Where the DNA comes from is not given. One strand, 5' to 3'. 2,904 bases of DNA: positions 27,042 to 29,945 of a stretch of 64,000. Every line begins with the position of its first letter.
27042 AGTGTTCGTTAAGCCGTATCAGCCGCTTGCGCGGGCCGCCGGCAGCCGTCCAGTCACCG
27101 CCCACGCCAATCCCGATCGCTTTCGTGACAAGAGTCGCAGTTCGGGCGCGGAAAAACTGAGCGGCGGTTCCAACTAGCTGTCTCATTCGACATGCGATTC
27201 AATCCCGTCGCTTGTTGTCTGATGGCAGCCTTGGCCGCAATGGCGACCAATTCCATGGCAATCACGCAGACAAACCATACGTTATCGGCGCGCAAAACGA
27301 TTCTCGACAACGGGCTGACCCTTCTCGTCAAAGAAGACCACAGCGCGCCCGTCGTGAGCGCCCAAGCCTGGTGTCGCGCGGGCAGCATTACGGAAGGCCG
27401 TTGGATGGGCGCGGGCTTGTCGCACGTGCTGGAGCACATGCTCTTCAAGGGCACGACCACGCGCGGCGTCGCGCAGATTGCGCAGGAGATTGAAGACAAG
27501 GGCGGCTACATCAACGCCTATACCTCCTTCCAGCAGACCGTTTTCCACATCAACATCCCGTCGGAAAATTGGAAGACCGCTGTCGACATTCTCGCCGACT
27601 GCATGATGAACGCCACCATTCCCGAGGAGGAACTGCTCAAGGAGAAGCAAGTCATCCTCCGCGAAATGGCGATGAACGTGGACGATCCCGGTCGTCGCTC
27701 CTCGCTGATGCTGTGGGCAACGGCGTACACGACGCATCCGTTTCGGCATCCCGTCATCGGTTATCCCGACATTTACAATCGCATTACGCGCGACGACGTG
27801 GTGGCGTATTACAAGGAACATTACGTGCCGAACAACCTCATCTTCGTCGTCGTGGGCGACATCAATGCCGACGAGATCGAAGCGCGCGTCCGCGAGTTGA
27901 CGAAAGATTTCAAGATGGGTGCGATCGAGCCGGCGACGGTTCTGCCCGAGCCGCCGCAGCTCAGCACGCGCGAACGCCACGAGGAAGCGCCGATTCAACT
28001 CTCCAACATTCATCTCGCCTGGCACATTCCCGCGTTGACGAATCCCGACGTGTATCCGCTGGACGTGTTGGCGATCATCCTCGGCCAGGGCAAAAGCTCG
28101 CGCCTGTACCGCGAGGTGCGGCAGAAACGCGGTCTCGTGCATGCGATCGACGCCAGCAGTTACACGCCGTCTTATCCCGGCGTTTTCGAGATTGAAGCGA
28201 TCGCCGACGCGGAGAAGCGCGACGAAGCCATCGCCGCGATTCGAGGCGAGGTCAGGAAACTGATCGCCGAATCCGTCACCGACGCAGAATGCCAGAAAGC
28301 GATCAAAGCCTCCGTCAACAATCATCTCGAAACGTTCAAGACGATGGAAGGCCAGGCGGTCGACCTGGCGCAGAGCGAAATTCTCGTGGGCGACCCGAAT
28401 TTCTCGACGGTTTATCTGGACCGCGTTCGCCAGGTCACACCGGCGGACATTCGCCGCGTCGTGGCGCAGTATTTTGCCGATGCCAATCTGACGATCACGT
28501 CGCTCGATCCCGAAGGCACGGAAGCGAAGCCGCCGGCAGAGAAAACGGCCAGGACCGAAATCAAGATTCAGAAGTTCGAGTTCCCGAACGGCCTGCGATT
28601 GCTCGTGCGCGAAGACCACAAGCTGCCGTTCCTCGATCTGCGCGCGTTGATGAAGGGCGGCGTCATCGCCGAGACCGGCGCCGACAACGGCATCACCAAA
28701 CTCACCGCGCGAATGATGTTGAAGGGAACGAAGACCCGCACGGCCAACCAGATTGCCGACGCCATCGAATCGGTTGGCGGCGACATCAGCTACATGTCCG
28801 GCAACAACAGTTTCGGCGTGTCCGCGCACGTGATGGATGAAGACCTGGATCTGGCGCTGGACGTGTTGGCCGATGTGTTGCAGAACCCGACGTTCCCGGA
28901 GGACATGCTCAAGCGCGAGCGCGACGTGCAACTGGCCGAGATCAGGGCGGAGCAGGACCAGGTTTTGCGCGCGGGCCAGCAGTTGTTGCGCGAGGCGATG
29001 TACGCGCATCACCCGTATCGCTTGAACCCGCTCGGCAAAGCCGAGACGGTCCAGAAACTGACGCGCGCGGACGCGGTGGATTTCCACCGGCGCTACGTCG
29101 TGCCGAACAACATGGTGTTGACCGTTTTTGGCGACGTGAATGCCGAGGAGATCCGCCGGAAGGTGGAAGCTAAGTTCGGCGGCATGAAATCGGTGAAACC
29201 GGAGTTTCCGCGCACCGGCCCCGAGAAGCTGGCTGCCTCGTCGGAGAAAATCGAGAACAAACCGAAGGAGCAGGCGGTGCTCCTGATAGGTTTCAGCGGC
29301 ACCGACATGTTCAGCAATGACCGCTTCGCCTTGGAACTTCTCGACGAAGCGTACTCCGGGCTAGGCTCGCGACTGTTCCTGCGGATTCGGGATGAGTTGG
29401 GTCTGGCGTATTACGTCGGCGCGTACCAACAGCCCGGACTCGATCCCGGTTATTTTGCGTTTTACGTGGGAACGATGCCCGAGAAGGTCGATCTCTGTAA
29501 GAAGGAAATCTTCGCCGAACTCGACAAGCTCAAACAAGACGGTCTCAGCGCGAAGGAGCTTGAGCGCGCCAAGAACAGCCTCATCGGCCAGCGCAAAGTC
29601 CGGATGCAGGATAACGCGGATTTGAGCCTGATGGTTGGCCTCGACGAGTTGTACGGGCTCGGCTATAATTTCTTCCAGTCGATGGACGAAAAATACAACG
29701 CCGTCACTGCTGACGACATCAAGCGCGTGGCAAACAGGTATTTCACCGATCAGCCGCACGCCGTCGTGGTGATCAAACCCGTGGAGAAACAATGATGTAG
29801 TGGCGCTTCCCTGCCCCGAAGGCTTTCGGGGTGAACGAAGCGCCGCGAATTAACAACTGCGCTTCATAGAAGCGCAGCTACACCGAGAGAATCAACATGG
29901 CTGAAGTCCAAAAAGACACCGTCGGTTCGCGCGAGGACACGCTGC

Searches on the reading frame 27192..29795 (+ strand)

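Call 19: search_protein_families(library=pfam, proteins=[window:27192-29795:+], max_evalue=0.001)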
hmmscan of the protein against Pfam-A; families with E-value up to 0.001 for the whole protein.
window:27192-29795:+ (867 aa): 2 families
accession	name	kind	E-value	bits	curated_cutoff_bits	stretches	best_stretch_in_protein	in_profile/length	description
PF05193.26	Peptidase_M16_C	-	4.6e-79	264.9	23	2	197-373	1-180/181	Peptidase M16 inactive domain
PF00675.25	Peptidase_M16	-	3.8e-49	166.9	22.3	2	45-189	3-146/149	Insulinase (Peptidase family M16)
